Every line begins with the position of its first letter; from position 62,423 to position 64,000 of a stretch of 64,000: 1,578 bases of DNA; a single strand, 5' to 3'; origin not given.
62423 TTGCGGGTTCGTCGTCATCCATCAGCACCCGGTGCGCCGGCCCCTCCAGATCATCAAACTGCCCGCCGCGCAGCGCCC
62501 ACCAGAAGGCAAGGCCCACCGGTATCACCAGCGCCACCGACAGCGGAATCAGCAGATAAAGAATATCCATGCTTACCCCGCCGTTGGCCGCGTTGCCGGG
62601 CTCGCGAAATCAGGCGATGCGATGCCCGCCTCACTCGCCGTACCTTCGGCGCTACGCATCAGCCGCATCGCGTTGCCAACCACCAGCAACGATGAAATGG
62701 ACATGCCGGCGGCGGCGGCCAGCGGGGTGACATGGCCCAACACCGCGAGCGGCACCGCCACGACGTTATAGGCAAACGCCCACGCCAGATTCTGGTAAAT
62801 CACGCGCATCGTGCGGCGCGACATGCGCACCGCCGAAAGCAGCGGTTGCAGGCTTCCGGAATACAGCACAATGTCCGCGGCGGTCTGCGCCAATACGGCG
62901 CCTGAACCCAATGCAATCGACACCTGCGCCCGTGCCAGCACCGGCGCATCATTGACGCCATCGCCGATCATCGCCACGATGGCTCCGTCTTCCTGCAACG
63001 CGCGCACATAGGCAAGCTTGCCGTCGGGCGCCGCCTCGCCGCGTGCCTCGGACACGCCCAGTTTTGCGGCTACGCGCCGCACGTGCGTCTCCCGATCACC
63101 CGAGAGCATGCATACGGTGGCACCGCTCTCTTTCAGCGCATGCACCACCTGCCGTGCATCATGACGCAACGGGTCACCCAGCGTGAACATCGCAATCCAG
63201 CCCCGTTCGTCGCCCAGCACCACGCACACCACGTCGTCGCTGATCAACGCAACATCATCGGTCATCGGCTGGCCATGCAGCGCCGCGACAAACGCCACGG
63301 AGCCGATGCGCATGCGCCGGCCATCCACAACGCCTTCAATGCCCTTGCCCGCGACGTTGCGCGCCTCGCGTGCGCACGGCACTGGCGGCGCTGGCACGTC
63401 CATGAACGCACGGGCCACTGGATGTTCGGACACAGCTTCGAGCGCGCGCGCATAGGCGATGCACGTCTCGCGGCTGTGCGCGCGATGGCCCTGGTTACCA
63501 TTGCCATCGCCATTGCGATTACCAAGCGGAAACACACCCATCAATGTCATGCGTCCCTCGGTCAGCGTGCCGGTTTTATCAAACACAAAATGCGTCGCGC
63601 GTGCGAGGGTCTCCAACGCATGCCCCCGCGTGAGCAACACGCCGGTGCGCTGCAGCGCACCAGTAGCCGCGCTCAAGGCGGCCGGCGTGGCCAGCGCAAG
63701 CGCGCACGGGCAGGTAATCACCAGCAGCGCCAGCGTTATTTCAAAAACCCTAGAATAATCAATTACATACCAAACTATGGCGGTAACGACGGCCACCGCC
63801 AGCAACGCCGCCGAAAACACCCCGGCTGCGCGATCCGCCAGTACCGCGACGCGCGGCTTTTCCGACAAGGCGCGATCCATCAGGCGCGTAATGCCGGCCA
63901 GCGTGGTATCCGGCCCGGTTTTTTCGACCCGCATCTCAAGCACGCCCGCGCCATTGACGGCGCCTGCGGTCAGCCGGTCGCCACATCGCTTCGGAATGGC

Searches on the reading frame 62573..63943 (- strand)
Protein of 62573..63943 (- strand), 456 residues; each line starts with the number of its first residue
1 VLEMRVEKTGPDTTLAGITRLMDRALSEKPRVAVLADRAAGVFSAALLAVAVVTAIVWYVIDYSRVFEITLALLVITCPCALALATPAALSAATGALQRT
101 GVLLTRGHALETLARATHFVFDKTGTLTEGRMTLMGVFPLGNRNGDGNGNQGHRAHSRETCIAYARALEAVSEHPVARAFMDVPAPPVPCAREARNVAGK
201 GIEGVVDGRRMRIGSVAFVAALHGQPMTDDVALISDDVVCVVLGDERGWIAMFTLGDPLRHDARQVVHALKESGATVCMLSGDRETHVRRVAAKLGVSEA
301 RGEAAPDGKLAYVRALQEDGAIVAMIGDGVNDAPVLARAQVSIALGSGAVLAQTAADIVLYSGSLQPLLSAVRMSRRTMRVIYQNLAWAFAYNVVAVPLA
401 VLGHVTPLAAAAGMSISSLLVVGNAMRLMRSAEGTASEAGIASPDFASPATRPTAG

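Call 48: search_protein_families(library=pfam, proteins=[window:62573-63943:-], max_evalue=0.00001)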
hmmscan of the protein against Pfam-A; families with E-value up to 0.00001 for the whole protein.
window:62573-63943:- (456 aa): 2 families
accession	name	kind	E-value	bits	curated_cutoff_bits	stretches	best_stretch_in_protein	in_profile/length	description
PF00702.32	Hydrolase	-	4.6e-28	99.4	26.4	1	118-339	3-190/191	haloacid dehalogenase-like hydrolase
PF00122.25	E1-E2_ATPase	-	3.7e-19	69.4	28.1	1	2-99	81-180/181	E1-E2 ATPase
